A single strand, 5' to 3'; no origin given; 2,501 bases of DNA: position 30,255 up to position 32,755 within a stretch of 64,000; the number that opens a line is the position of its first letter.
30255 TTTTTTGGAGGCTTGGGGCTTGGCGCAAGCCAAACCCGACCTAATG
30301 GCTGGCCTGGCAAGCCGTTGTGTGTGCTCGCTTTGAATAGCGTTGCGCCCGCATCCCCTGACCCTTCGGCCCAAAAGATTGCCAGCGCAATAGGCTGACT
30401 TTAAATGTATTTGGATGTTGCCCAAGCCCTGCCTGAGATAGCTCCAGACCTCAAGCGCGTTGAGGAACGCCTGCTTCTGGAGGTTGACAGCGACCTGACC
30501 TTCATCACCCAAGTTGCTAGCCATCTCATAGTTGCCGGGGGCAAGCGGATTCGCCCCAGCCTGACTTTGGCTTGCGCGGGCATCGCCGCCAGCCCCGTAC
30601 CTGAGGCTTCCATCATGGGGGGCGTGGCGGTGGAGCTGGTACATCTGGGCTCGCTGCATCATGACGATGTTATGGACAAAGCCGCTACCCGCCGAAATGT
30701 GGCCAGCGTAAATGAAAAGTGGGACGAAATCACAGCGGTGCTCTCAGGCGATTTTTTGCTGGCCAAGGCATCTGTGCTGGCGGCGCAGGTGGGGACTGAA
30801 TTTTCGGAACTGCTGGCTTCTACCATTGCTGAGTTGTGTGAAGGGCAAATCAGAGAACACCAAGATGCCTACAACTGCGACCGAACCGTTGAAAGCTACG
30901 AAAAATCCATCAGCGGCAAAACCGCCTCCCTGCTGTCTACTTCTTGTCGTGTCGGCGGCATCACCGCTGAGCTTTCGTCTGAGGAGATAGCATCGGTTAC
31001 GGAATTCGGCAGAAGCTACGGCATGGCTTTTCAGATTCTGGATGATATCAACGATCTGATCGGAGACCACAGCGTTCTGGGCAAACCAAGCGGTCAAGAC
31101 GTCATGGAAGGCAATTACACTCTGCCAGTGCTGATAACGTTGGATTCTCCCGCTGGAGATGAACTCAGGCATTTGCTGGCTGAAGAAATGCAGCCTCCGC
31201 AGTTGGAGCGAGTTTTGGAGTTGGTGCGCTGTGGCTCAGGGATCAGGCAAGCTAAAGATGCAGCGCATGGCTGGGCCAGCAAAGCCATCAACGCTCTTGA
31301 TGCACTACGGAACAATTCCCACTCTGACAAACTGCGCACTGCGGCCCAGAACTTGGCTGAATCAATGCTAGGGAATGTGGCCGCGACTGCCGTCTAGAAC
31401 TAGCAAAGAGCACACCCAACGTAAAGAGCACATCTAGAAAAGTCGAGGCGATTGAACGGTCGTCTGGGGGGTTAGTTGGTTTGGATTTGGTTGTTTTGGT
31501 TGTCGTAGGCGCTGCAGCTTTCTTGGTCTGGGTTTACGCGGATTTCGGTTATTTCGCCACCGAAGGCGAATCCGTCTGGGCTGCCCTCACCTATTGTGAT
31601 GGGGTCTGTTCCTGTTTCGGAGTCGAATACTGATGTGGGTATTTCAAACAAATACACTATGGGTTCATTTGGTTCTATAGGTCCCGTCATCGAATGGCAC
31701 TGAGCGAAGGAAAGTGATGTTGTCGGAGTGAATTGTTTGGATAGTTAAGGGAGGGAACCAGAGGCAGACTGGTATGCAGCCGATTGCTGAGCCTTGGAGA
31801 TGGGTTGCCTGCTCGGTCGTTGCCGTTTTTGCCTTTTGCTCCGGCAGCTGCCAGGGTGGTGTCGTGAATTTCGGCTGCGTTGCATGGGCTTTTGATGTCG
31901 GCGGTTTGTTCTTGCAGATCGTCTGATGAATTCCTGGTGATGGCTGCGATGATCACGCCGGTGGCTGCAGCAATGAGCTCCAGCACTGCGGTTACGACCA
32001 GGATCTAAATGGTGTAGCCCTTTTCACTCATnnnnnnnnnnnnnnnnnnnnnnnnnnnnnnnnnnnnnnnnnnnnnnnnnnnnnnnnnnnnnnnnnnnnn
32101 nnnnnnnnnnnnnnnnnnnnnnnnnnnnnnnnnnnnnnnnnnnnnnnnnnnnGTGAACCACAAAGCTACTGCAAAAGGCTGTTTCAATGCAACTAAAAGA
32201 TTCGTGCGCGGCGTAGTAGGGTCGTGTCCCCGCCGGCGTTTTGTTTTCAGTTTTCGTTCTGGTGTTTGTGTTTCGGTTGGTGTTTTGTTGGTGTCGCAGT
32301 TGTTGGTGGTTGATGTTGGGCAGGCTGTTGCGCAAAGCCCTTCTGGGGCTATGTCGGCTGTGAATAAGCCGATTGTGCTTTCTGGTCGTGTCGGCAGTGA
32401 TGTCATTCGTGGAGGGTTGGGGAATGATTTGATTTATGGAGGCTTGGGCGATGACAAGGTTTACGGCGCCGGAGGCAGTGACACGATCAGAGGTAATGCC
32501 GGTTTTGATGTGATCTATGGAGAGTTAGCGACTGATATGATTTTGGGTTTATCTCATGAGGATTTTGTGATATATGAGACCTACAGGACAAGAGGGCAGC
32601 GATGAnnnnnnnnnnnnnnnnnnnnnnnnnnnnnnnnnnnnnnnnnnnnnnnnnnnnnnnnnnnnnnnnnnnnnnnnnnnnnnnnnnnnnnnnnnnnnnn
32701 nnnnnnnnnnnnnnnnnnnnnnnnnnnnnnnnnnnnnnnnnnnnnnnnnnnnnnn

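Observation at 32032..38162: AT-rich ~6-kb island of four tandem two-gene modules (beta-roll protein + membrane-anchored protein) with no mobility genes, inserted downstream of lysS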

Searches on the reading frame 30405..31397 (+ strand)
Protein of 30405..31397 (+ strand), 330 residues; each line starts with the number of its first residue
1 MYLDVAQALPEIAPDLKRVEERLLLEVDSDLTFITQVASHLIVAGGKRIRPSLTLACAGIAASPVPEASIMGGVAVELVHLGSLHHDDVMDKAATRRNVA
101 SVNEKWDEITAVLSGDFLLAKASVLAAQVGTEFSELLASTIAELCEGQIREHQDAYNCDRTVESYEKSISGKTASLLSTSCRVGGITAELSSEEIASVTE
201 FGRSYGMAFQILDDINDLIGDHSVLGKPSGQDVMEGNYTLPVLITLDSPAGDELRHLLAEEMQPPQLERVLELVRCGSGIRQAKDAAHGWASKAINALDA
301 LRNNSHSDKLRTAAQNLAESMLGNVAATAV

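Call 82: find_related_loci(query=window:30405-31397:+, collection=metagenome_contigs, flank=10000)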
Query window:30405-31397:+ (330 aa) in metagenome_contigs; peptide patterns used: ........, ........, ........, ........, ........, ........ (x = any residue, [..] = any of these).
203 stretches matched a pattern; 147 encode a relative of the query (tblastn E <= 1e-3); the best 80 are kept; 80 distinct loci.
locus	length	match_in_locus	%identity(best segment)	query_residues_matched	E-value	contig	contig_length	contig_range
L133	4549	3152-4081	34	1-310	6e-51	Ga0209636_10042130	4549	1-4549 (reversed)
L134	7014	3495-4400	35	17-322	2e-46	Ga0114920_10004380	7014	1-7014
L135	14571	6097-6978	34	12-305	2e-45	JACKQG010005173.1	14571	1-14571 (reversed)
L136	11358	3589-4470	34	12-305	4e-45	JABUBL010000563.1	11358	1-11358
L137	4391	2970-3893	32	1-304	5e-45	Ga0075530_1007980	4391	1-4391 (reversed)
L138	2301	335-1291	33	3-319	4e-45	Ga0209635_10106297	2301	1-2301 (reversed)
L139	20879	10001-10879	35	34-322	1e-44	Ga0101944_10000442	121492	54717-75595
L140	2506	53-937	31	10-301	8e-45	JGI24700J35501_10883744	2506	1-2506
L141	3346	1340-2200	31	34-317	2e-44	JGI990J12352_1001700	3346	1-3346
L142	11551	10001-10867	34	12-298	3e-44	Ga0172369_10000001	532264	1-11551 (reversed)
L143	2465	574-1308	35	3-247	1e-43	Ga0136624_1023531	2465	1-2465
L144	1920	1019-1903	35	20-312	5e-44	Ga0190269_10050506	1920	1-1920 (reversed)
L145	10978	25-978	32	3-322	2e-43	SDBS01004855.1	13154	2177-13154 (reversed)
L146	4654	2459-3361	32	12-310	4e-43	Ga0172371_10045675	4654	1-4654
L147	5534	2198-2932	35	3-247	3e-43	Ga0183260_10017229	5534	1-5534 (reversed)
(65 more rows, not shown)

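Call 83: find_encoding_contigs(protein=window:30405-31397:+, flank=10000, max_places=10)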
Protein window:30405-31397:+ (330 aa): 3 contigs read that carry it; 3 places shown.
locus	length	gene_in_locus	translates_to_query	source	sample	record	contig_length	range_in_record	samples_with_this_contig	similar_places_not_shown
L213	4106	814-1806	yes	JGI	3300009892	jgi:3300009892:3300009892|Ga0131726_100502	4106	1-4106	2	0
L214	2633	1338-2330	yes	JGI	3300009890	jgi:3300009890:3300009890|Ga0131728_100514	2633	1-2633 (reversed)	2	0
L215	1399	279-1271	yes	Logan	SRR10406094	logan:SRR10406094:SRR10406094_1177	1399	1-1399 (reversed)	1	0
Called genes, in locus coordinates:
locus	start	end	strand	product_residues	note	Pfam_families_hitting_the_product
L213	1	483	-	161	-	?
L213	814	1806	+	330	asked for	PF00348:polyprenyl_synt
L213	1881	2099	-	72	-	-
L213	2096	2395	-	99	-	-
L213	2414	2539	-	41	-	-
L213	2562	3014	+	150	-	PF00353:HemolysinCabind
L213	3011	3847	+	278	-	-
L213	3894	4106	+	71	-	?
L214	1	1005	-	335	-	?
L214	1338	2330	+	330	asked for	PF00348:polyprenyl_synt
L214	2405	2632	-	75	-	?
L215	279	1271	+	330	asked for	PF00348:polyprenyl_synt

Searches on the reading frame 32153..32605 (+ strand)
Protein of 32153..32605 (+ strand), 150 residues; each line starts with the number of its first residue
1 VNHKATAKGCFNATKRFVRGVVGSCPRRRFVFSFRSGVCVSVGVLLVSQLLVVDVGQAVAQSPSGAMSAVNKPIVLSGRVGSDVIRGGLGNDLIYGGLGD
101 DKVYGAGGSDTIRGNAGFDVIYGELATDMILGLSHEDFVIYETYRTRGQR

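Call 3: search_protein_families(library=pfam, proteins=[window:32153-32605:+], max_evalue=1)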
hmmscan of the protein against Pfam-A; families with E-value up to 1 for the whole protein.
window:32153-32605:+ (150 aa): 3 families
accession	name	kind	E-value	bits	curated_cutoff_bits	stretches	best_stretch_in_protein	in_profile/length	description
PF00353.25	HemolysinCabind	-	5.2e-14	52.3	23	2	78-112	2-36/36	RTX calcium-binding nonapeptide repeat (4 copies)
PF15135.11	UPF0515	-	0.3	10.9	29.8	1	2-30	201-229/271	Uncharacterised protein UPF0515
PF24060.1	DUF7361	-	0.44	11.3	29.5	0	89-116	58-84/95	Domain of unknown function (DUF7361)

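Call 57: search_protein_families(library=ncbifam, proteins=[window:32153-32605:+], max_evalue=0.01)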
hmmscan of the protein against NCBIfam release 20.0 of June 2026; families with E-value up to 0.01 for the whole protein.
window:32153-32605:+ (150 aa): 6 families
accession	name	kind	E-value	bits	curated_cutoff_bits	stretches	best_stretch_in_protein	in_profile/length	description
NF033943.0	RTX_toxin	subfamily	1.9e-08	33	1000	1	82-138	687-743/930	RTX family hemolysin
NF046115.1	Ca_rpt_SMc04171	equivalog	4.8e-08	32.6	625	1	76-131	280-335/574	SMc04171 family calcium-binding repeat protein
NF035945.1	Zn_serralysin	subfamily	7.4e-07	28.7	500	1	75-111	330-366/462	serralysin family metalloprotease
NF053766.1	ZapA_metallo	exception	2.7e-06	26.7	940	1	79-141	327-389/483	ZapA family metalloprotease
NF050046.1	PueAB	exception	5.5e-06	25.1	670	1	80-128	367-415/616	polyurethane esterase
NF033203.1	entero_EhxA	exception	1.7e-05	23.2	2000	1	79-130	726-777/997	enterohemolysin EhxA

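Call 58: search_protein_families(library=padloc, proteins=[window:32153-32605:+], max_evalue=0.01)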
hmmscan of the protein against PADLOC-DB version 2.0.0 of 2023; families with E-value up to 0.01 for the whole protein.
window:32153-32605:+ (150 aa): 0 families
